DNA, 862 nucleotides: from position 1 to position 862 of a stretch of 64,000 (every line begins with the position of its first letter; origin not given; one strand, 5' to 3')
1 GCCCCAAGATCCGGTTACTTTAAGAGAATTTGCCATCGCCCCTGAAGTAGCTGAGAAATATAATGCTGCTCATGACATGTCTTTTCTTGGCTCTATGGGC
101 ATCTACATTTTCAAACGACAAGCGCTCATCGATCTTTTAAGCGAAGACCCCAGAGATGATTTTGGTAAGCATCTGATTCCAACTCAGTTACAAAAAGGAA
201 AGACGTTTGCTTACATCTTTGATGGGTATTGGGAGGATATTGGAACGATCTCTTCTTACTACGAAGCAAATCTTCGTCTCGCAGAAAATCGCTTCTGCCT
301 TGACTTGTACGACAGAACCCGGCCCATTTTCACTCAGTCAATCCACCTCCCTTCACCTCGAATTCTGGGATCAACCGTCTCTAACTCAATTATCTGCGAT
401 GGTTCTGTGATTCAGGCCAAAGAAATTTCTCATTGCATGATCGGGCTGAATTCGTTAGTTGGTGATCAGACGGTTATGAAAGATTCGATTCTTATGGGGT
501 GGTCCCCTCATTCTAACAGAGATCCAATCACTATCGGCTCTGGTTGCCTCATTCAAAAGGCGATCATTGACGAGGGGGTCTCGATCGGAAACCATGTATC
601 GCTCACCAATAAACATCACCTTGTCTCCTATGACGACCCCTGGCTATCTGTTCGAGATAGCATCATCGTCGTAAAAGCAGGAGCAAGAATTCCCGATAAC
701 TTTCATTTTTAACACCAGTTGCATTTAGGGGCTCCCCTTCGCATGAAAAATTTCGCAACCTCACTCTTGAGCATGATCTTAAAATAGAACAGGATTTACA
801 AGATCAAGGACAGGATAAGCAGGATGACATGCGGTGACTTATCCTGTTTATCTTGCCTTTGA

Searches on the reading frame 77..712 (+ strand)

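Call 10: search_protein_families(library=pfam, proteins=[window:77-712:+], max_evalue=0.01)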
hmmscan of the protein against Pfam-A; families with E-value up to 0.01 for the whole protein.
window:77-712:+ (211 aa): 5 families
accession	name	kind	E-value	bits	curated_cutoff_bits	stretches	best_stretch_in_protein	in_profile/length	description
PF25247.1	LbH_GLGC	-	1.8e-25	89.9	27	1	91-208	3-133/135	GLGC left-handed parallel beta-helix domain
PF00483.29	NTP_transferase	-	2.1e-10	41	21.2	1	6-69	174-243/245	Nucleotidyl transferase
PF24894.1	Hexapep_GlmU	-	8e-09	36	23.3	1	100-176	15-83/104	GlmU-like, C-terminal hexapeptide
PF25084.1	LbH_EIF2B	-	7.6e-07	29.5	54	1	102-179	20-90/105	EIF2B subunit epsilon LbH domain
PF00132.30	Hexapep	-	0.0028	17.7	27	0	151-175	2-27/36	Bacterial transferase hexapeptide (six repeats)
